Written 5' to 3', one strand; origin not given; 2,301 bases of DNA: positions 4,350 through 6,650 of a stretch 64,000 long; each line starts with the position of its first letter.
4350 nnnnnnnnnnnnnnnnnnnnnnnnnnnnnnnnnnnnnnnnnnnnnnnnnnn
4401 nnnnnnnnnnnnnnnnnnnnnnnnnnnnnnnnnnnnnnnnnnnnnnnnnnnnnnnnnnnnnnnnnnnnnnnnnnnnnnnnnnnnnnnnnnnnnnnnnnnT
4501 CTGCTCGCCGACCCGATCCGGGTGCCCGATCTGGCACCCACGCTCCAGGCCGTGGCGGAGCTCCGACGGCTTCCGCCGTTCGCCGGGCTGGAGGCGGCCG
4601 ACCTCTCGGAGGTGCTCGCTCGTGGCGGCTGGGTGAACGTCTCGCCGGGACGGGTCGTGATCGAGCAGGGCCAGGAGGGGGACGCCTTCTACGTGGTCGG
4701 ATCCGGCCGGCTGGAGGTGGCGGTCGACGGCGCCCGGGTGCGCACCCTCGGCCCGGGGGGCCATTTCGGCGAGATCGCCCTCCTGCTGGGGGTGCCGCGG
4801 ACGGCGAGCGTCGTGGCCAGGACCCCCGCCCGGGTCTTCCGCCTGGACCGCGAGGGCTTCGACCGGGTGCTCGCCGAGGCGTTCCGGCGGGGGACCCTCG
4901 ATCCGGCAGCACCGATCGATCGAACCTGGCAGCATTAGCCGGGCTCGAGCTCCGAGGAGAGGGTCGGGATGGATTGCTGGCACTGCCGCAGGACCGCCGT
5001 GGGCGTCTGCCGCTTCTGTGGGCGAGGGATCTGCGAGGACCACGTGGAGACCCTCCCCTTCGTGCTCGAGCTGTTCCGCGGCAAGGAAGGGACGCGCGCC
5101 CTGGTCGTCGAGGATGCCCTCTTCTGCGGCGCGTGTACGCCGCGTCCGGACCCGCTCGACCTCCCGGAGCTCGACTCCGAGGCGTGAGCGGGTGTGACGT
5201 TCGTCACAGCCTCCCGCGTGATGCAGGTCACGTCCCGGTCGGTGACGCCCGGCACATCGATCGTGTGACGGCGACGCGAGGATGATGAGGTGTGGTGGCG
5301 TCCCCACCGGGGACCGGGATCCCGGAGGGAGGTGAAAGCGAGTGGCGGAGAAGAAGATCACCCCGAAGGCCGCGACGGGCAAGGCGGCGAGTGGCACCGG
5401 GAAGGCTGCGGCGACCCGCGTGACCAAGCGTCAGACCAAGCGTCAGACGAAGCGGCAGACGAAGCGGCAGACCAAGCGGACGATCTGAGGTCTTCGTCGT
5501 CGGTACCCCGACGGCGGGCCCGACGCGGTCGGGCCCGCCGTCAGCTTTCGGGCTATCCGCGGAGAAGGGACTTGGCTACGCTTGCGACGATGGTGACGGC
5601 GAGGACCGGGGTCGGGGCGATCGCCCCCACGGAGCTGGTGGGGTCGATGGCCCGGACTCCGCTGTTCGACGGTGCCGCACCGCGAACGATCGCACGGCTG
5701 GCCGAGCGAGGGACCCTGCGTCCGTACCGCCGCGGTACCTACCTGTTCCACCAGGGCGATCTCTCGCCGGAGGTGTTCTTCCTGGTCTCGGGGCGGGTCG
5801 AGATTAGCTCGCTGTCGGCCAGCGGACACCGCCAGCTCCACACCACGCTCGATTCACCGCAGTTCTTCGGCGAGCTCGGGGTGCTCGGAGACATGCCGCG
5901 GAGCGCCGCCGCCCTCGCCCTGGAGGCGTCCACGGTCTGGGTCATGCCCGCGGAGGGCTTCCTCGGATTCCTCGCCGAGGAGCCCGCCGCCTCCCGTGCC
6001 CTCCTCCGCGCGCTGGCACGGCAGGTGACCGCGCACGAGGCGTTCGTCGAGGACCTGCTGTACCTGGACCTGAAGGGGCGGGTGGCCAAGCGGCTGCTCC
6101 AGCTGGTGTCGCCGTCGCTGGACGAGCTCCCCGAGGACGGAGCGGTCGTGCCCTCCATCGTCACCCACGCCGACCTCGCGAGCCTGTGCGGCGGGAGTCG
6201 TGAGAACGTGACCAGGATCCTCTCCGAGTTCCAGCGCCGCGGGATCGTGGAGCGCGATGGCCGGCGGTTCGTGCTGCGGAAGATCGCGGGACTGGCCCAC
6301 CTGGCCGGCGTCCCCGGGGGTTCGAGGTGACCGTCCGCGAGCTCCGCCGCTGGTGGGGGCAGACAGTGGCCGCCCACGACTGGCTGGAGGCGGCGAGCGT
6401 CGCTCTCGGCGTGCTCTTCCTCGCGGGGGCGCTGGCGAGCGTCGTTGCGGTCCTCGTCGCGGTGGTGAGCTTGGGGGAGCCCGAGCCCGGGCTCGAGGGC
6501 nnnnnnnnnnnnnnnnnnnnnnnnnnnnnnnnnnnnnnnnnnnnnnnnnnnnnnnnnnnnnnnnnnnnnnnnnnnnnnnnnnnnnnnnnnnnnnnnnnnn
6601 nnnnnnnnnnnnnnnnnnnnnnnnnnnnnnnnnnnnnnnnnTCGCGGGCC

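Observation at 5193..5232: Two perfect CRP/FNR-type palindromes (TGTGA-N6-TCACA and CGTGA-N6-TCACG) 24 bp apart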

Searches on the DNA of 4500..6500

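Call 9: search_rna_families(source=window, start=4500, end=6500, threshold=evalue, max_evalue=1)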
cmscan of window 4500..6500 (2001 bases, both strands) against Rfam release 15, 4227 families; matches with E-value up to 1: 0.
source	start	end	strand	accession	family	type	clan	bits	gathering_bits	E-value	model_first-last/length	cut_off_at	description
